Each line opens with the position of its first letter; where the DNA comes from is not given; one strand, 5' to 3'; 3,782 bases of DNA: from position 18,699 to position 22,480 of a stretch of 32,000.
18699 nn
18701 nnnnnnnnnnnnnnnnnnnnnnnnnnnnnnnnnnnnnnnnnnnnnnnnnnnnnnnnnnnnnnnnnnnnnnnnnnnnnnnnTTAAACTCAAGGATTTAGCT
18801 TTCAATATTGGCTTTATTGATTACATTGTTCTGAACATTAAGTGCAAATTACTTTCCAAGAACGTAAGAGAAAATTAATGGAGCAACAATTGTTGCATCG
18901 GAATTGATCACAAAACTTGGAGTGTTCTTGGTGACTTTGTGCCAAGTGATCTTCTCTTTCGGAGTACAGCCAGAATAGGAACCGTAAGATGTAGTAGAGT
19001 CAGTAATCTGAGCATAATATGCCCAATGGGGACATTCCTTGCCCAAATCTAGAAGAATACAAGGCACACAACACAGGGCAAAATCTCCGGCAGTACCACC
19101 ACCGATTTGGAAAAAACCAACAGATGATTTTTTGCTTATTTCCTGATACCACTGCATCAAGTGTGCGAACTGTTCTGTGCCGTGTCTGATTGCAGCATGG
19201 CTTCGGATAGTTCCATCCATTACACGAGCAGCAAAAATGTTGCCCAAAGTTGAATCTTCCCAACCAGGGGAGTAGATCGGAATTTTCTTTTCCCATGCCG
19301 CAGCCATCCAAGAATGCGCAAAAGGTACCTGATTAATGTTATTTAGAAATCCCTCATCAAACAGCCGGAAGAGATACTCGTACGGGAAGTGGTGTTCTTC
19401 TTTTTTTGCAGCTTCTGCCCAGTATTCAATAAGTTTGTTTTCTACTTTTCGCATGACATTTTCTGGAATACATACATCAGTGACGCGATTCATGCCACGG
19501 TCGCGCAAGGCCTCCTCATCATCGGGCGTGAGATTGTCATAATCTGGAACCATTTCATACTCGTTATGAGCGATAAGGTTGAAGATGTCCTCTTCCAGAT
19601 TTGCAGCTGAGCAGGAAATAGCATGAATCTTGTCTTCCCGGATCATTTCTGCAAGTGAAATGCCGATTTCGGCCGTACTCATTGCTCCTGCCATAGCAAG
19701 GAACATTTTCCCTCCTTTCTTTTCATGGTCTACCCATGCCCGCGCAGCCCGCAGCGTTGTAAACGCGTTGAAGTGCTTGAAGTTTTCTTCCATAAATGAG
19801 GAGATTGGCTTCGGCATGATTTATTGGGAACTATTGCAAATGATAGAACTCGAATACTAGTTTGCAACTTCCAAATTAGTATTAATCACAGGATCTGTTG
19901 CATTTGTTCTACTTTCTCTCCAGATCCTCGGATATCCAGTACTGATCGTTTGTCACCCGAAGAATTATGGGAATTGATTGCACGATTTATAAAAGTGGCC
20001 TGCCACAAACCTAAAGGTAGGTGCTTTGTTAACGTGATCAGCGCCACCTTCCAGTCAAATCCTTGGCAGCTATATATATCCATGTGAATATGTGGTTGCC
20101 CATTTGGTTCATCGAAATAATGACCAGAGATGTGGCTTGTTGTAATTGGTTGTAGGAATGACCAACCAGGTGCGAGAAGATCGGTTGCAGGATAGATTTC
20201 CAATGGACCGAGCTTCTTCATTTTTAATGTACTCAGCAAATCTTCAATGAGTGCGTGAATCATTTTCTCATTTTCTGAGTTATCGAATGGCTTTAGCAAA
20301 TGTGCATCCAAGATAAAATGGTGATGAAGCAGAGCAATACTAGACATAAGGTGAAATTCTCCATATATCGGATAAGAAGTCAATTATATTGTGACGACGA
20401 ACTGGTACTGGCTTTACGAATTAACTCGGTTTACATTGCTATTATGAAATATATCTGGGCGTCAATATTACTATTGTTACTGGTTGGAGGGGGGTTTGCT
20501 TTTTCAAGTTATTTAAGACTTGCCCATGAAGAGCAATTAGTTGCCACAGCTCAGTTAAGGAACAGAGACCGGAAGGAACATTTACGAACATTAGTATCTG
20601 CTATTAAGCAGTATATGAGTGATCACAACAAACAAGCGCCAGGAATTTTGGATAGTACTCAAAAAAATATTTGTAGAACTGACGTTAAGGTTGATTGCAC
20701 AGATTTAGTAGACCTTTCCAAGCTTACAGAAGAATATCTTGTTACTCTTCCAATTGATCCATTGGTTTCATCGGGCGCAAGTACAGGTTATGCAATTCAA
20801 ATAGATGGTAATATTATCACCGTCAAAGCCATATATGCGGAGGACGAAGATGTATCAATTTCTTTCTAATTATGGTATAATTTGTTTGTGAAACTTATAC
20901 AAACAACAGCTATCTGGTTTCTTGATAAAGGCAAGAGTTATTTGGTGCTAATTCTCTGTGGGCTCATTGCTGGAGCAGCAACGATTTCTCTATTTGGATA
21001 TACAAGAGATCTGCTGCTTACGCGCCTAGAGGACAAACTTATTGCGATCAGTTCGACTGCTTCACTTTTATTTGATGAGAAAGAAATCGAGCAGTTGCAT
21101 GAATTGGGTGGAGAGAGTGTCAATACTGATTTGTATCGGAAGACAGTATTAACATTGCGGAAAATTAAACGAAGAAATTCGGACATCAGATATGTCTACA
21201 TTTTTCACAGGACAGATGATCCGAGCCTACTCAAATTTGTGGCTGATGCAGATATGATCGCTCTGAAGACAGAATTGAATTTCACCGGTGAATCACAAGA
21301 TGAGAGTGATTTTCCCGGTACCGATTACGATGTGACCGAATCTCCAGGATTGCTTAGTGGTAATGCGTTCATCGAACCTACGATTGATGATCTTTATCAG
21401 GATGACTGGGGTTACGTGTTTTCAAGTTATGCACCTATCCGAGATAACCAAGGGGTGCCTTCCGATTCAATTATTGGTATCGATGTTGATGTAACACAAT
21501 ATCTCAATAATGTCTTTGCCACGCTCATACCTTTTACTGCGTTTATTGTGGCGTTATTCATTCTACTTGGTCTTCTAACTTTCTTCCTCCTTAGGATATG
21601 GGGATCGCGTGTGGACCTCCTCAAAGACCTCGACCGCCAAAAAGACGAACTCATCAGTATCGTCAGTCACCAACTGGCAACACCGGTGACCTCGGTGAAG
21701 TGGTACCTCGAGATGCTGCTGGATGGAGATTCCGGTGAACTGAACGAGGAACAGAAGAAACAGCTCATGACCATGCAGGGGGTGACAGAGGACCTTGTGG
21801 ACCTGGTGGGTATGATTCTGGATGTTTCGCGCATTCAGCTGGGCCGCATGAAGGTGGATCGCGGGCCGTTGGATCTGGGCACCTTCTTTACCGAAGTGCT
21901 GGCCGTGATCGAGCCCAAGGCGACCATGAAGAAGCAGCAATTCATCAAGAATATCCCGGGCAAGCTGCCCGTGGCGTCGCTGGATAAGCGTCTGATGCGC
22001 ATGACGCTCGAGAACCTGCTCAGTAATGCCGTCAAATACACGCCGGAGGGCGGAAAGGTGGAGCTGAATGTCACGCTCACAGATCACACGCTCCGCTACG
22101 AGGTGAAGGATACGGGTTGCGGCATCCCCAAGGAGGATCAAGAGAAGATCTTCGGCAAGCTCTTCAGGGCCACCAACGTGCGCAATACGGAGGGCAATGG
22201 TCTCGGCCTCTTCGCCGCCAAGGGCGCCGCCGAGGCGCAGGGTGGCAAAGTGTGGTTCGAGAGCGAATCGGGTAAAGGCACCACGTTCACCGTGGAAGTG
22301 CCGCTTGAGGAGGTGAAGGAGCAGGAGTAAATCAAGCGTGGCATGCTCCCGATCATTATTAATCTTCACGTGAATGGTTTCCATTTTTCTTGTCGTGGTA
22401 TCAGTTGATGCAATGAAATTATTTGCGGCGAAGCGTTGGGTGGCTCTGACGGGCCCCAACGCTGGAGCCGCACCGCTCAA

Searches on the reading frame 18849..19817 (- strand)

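Call 57: search_protein_families(library=pfam, proteins=[window:18849-19817:-], max_evalue=0.001)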
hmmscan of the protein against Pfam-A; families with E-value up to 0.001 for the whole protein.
window:18849-19817:- (322 aa): 1 family
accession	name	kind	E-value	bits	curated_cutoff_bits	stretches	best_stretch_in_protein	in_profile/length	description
PF01916.23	DS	-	7.4e-43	147.3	27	1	16-318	11-287/288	Deoxyhypusine synthase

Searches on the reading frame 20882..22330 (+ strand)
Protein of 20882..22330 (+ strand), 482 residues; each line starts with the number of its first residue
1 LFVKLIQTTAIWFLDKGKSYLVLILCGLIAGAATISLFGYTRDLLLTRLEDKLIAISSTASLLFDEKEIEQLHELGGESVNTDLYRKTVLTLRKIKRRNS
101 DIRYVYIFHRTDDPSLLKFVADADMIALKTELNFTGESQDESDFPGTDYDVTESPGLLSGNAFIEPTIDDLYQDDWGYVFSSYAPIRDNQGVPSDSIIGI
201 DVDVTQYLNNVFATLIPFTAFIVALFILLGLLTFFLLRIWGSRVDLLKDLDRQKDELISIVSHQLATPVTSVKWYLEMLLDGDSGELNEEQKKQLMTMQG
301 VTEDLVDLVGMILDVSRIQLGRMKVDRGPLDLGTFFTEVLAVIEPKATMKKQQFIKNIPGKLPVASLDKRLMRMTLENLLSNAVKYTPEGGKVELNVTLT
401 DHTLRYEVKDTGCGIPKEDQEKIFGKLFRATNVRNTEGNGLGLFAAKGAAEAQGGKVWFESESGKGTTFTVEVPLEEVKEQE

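Call 57: search_protein_families(library=pfam, proteins=[window:20882-22330:+], max_evalue=0.001)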
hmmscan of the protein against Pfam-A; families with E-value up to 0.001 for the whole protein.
window:20882-22330:+ (482 aa): 2 families
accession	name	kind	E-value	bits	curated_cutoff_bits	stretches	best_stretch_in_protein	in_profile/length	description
PF02518.31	HATPase_c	-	6.5e-29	101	26.4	1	368-476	2-110/111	Histidine kinase-, DNA gyrase B-, and HSP90-like ATPase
PF00512.31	HisKA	-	6.1e-13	49.1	26.9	1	253-320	1-65/66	His Kinase A (phospho-acceptor) domain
